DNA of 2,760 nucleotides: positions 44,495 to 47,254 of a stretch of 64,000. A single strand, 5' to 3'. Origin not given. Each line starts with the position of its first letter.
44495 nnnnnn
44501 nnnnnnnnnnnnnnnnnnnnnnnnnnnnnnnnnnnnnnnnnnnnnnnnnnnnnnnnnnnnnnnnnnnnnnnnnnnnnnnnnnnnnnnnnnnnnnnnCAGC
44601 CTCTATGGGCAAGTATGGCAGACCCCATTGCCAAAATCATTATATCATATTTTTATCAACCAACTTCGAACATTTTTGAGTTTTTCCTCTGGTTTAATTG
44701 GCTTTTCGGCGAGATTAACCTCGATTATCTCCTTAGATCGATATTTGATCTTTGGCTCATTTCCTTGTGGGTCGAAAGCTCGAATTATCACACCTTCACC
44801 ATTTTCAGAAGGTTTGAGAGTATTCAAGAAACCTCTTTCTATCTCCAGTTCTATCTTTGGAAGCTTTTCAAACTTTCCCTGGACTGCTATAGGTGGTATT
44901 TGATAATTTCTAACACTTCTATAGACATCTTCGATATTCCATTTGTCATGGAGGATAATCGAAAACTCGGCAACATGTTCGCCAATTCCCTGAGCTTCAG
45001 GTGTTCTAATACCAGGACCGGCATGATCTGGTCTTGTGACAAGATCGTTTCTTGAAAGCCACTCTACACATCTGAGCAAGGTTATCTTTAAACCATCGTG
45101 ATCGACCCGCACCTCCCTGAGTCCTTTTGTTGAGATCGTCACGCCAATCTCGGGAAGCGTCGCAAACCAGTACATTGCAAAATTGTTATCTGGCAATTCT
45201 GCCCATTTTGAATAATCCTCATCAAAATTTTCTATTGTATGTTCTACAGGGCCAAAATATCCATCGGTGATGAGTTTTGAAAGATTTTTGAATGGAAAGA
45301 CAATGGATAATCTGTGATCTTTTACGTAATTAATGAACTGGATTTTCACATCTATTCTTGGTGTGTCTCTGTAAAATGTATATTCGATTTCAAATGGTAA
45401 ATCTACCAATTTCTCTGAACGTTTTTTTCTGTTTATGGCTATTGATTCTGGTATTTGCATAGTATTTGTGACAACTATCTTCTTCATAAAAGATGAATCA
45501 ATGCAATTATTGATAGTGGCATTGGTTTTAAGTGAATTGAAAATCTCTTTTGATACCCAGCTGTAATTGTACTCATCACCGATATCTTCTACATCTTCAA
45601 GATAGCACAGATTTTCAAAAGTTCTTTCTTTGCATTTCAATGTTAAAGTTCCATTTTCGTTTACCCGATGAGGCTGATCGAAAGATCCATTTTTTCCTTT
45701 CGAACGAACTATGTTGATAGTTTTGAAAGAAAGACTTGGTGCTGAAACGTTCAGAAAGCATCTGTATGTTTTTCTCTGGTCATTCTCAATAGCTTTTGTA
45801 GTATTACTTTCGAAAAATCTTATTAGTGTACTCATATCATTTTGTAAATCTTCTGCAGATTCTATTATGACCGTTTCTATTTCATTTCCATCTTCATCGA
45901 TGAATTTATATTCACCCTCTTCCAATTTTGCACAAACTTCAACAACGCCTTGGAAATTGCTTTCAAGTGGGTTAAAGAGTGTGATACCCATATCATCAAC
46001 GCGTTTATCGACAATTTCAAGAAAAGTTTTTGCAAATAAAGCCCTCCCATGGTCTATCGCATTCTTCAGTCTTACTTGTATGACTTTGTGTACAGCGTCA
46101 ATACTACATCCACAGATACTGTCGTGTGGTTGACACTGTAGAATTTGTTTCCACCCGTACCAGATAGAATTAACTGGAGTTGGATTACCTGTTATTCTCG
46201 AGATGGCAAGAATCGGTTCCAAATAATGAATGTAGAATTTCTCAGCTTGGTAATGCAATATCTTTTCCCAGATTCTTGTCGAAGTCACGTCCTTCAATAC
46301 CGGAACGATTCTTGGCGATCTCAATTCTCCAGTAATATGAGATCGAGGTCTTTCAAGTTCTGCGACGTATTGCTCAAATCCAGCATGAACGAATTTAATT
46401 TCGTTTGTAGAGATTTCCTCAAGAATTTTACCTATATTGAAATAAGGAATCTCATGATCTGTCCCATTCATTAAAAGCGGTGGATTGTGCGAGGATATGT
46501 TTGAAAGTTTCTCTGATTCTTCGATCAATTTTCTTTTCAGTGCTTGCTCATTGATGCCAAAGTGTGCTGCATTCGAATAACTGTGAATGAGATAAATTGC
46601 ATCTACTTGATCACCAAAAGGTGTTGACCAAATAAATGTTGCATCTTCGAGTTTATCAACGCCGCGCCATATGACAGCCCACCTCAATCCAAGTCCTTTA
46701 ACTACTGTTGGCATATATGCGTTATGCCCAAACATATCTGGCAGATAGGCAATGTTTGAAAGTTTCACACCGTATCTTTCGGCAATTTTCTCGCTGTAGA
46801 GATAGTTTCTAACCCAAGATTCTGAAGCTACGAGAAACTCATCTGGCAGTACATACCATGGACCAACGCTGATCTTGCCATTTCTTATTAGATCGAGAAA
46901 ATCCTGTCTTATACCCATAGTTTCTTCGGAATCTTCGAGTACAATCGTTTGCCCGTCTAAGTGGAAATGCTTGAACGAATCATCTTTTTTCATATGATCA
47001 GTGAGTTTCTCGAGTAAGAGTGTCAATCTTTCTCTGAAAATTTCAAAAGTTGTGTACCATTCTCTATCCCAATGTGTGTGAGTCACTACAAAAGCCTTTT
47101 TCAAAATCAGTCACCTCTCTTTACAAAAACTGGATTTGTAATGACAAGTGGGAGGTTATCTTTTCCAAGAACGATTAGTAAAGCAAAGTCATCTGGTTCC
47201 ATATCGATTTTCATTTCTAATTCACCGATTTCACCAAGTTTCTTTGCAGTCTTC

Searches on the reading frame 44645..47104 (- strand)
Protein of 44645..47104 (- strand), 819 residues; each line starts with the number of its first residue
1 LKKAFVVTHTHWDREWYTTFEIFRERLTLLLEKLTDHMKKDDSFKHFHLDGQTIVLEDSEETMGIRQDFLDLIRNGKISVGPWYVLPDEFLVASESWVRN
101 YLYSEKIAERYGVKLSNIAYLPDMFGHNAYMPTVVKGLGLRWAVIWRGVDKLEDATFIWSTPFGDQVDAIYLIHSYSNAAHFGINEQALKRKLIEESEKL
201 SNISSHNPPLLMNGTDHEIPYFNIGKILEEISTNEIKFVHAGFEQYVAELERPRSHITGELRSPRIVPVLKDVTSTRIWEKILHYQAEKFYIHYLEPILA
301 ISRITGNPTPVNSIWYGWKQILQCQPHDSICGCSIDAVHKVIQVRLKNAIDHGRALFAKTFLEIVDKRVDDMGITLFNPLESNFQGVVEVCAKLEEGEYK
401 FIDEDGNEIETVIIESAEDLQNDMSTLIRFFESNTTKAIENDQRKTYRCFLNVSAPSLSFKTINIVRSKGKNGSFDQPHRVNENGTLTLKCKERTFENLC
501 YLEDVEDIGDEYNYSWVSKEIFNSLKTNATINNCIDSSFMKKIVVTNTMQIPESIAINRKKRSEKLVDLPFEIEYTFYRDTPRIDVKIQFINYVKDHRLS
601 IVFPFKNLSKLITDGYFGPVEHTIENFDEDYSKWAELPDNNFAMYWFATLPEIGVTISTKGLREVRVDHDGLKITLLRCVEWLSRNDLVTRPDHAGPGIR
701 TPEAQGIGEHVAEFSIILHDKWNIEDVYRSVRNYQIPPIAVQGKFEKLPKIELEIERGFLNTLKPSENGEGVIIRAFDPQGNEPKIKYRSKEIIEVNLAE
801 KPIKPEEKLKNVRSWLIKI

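Call 3: search_protein_families(library=pfam, proteins=[window:44645-47104:-], max_evalue=0.01)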
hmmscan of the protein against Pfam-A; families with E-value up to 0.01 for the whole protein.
window:44645-47104:- (819 aa): 3 families
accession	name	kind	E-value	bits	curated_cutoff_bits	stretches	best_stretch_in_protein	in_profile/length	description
PF01074.27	Glyco_hydro_38N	-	1.1e-26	94.2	25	1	4-252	2-257/270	Glycosyl hydrolases family 38 N-terminal domain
PF09261.16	Alpha-mann_mid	-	4.6e-10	39.9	31.1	1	272-359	5-91/96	Alpha mannosidase middle domain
PF17677.7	Glyco_hydro38C2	-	0.00016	22.2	22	1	760-809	4-54/72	Glycosyl hydrolases family 38 C-terminal beta sandwich domain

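Call 4: search_protein_families(library=ncbifam, proteins=[window:44645-47104:-], max_evalue=0.01)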
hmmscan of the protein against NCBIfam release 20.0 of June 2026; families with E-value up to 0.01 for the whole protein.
window:44645-47104:- (819 aa): 1 family
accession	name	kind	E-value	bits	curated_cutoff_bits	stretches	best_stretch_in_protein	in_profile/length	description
NF007331.0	PRK09819.1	equivalog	1.5e-115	387.1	1138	1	2-737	4-771/885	mannosylglycerate hydrolase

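Call 30: find_homologous_proteins(query=window:44645-47104:-, max_evalue=1e-20)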
Query window:44645-47104:- (819 aa): 7512 proteins with E <= 1e-20 among 8000 candidates; the best 120 are listed.
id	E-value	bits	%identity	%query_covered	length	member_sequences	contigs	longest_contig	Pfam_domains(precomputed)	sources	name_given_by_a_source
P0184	0.0e+0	1512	76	100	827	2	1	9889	PF09261.17,PF01074.29,PF17677.8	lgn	-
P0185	0.0e+0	1479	74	100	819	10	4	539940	PF09261.17,PF01074.29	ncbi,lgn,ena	-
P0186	0.0e+0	1456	73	100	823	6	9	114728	PF09261.17,PF01074.29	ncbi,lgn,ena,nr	ncbi:MAG TPA: glycoside hydrolase family 38 C-terminal domain-containing protein [Pseudothermotoga s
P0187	0.0e+0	1327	68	100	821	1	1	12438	PF09261.17,PF01074.29,PF17677.8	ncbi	ncbi:MAG: hypothetical protein WHT65_06345 [Pseudothermotoga sp.]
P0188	0.0e+0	1301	66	100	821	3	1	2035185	PF09261.17,PF01074.29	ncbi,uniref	ncbi:hypothetical protein ACSFC1_01495 [Pseudothermotoga sp. U03pept]|uniref:glycoside hydrolase fam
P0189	0.0e+0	1085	54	100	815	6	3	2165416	PF09261.17,PF01074.29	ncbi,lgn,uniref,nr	ncbi:hypothetical protein AJ81_08140 [Pseudothermotoga hypogea DSM 11164 = NBRC 106472]|uniref:Glyco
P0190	0.0e+0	1079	54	100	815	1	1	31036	PF09261.17,PF01074.29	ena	-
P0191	0.0e+0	1076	54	100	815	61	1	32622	PF09261.17,PF01074.29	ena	-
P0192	0.0e+0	1069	53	100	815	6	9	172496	PF09261.17,PF01074.29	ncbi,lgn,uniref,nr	ncbi:MAG: Glycoside hydrolase family 38 [Thermotoga sp. 50_1627]|uniref:glycoside hydrolase family 3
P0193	0.0e+0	1061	53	100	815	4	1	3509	PF09261.17,PF01074.29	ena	-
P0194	0.0e+0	1050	53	100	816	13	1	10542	PF09261.17,PF01074.29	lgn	-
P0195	0.0e+0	1046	52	100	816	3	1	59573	PF09261.17,PF01074.29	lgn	-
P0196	0.0e+0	1038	53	100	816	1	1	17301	PF09261.17,PF01074.29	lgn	-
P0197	0.0e+0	1037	51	100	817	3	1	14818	PF09261.17,PF01074.29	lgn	-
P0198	3.1e-259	881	48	99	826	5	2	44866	PF09261.17,PF01074.29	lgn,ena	-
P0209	4.6e-167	576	39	98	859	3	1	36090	PF09261.17,PF07748.20,PF01074.29,PF17677.8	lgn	-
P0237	2.9e-154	533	37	98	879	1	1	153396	PF09261.17,PF01074.29,PF17677.8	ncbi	-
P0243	1.2e-139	485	36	98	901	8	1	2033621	PF07748.20,PF01074.29,PF17677.8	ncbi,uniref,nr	ncbi:glycoside hydrolase family 38 C-terminal domain-containing protein [Thermococcus sp. SY098]|uni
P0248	1.7e-124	435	34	97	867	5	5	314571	PF09261.17,PF01074.29,PF17677.8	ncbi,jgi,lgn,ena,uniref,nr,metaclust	ncbi:glycosyl hydrolase-related protein [Geotoga petraea]|uniref:Alpha-mannosidase n=1 Tax=Geotoga p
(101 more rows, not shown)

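Call 31: find_encoding_contigs(protein=P0209, flank=9000, max_places=1)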
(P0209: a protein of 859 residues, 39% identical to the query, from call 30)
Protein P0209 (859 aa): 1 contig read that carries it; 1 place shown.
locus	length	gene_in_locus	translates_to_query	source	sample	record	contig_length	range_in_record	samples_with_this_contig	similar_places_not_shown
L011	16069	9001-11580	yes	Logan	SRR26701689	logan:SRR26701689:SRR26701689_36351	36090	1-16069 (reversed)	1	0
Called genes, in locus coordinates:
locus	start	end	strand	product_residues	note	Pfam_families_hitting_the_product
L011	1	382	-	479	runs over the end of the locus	PF01523:PmbA_TldD_1st, PF19290:PmbA_TldD_2nd, PF19289:PmbA_TldD_3rd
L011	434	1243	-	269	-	PF02016:Peptidase_S66, PF17676:Peptidase_S66C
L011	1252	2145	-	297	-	PF00877:NLPC_P60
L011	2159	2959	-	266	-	PF02535:Zip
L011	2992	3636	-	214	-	PF00578:AhpC-TSA, PF08534:Redoxin, PF10417:1-cysPrx_C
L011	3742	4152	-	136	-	PF01475:FUR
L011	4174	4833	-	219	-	PF22175:Ogg-HhH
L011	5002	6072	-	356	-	PF10509:GalKase_gal_bdg, PF00288:GHMP_kinases_N, PF08544:GHMP_kinases_C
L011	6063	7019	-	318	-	PF01087:GalP_UDP_transf, PF16268:DUF4921, PF02744:GalP_UDP_tr_C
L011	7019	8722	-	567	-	PF22676:GalA_N, PF02065:Melibiase, PF01055:Glyco_hydro_31_2nd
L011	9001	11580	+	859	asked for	PF01074:Glyco_hydro_38N, PF09261:Alpha-mann_mid, PF07748:Glyco_hydro_38C (weak), PF17677:Glyco_hydro38C2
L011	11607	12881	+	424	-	PF01547:SBP_bac_1, PF13416:SBP_bac_8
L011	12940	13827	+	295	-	PF00528:BPD_transp_1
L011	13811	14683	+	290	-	PF00528:BPD_transp_1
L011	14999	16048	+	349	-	PF00392:GntR, PF13407:Peripla_BP_4, PF00532:Peripla_BP_1, PF13377:Peripla_BP_3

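Call 32: find_encoding_contigs(protein=P0237, flank=9000, max_places=1)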
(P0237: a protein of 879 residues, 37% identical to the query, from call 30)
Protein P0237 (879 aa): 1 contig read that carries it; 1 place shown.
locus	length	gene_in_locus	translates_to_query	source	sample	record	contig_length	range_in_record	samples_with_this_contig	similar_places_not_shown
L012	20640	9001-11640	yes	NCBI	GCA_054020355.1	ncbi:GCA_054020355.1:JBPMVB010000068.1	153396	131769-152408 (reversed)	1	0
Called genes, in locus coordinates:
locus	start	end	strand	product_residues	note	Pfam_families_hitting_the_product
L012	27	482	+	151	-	PF01161:PBP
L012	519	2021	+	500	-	PF01095:Pectinesterase (weak), PF22842:Pel9A-like_beta_helix (weak), PF05048:NosD, PF13229:Beta_helix, PF05048:NosD, PF13229:Beta_helix, PF05048:NosD, PF13229:Beta_helix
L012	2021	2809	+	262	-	PF00795:CN_hydrolase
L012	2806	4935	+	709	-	PF00270:DEAD, PF00271:Helicase_C (weak), PF00486:Trans_reg_C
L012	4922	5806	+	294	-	PF08668:HDOD, PF01966:HD (weak)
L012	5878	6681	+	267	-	-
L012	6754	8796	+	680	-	PF01590:GAF, PF00989:PAS, PF08448:PAS_4, PF13426:PAS_9 (weak), PF00512:HisKA, PF02518:HATPase_c, PF00072:Response_reg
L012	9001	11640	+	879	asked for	PF01074:Glyco_hydro_38N, PF09261:Alpha-mann_mid, PF17677:Glyco_hydro38C2 (weak)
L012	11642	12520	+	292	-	PF00528:BPD_transp_1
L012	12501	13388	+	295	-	PF00528:BPD_transp_1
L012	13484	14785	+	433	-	PF01547:SBP_bac_1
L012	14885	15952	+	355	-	PF00392:GntR, PF00532:Peripla_BP_1, PF13407:Peripla_BP_4, PF13377:Peripla_BP_3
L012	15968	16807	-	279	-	PF00528:BPD_transp_1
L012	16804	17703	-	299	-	PF00528:BPD_transp_1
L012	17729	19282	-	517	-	PF01547:SBP_bac_1, PF13416:SBP_bac_8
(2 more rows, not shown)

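Call 33: find_encoding_contigs(protein=P0243, flank=9000, max_places=1)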
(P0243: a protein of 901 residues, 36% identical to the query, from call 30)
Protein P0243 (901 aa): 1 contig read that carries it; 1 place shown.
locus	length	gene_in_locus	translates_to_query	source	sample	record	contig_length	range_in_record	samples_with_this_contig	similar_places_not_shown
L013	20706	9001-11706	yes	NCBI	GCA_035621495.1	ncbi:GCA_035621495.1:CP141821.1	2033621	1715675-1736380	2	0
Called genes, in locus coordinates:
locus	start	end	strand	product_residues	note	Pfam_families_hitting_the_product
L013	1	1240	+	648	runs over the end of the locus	PF00496:SBP_bac_5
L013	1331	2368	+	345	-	PF00528:BPD_transp_1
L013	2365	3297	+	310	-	PF00528:BPD_transp_1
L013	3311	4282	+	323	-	PF00005:ABC_tran, PF02463:SMC_N, PF13304:AAA_21 (weak), PF08352:oligo_HPY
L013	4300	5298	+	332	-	PF00005:ABC_tran, PF08352:oligo_HPY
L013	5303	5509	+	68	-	-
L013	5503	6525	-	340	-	PF04041:Glyco_hydro_130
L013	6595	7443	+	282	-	PF20511:PMI_typeI_cat, PF21621:MPI_cupin_dom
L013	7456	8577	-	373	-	PF04041:Glyco_hydro_130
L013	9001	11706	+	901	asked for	PF01074:Glyco_hydro_38N, PF07748:Glyco_hydro_38C, PF17677:Glyco_hydro38C2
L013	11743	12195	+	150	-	PF12840:HTH_20 (weak), PF13404:HTH_AsnC-type, PF13412:HTH_24, PF01047:MarR (weak), PF08279:HTH_11 (faint), PF01037:AsnC_trans_reg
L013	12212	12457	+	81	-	PF01037:AsnC_trans_reg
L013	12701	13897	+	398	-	PF08240:ADH_N, PF16912:Glu_dehyd_C (weak), PF00107:ADH_zinc_N, PF13602:ADH_zinc_N_2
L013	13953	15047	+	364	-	PF02633:Creatininase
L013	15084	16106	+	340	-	PF08240:ADH_N, PF16912:Glu_dehyd_C, PF00107:ADH_zinc_N, PF13602:ADH_zinc_N_2 (weak)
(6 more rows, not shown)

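Call 34: find_encoding_contigs(protein=P0248, flank=9000, max_places=1)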
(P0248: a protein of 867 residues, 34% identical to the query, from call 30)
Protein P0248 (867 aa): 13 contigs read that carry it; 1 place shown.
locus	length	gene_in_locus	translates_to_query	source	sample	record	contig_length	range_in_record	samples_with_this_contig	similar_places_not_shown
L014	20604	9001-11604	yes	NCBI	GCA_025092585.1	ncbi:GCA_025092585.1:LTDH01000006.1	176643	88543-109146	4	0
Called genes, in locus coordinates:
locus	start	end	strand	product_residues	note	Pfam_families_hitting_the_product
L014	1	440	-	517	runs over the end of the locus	PF12072:RNase_Y_N, PF00013:KH_1, PF01966:HD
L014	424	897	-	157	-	PF02631:RecX_HTH2 (faint), PF21982:RecX_HTH1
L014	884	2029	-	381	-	-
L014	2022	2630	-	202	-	PF13563:2_5_RNA_ligase2, PF02834:LigT_PEase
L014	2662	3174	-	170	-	PF01066:CDP-OH_P_transf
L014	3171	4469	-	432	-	PF00919:UPF0004, PF04055:Radical_SAM, PF01938:TRAM (weak), PF18693:TRAM_2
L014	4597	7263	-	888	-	PF02739:5_3_exonuc_N, PF01367:5_3_exonuc, PF01612:DNA_pol_A_exo1, PF22619:DNA_polI_exo1, PF00476:DNA_pol_A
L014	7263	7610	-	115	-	PF02627:CMD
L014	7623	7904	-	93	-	PF02583:Trns_repr_metal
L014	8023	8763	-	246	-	PF01925:TauE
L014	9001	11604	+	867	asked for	PF01074:Glyco_hydro_38N, PF09261:Alpha-mann_mid, PF17677:Glyco_hydro38C2 (weak)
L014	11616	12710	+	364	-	PF01979:Amidohydro_1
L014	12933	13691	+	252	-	PF14512:TM1586_NiRdase, PF00881:Nitroreductase (weak)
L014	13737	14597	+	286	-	-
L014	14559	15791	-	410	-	PF07690:MFS_1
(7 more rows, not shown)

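Call 82: search_solved_structures(query=window:44645-47104:-, max_evalue=0.00001)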
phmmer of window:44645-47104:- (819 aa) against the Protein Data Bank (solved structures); distinct sequences matched with E-value up to 0.00001: 9.
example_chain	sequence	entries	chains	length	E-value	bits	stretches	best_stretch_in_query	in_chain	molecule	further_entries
3lvt_A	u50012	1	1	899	4e-64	220.2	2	2-360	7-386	Glycosyl hydrolase, family 38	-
5kbp_A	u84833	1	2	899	4.1e-64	220.1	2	2-360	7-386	Glycosyl hydrolase, family 38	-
2wyh_A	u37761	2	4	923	2.5e-60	207.6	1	2-379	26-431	ALPHA-MANNOSIDASE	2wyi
5jm0_A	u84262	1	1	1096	7.2e-07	30.8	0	11-184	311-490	Alpha-mannosidase,Alpha-mannosidase,Alpha-mannosidase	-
7vqo_A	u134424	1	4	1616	1e-06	30.3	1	80-191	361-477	Ams1, Nbr1 and malE fusion protein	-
6lz1_A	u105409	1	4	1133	1.2e-06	30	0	4-168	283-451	Ams1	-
7ufr_A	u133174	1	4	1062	2.9e-06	28.8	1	6-167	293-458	Alpha-mannosidase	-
7dd9_A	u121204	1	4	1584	3.5e-06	28.6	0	4-168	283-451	Alpha-mannosidase,ZZ-type zinc finger-containing protein P35G2.11c,Maltose/maltodextrin-bi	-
7ufs_A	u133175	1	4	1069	6.7e-06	27.6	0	6-164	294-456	Alpha-mannosidase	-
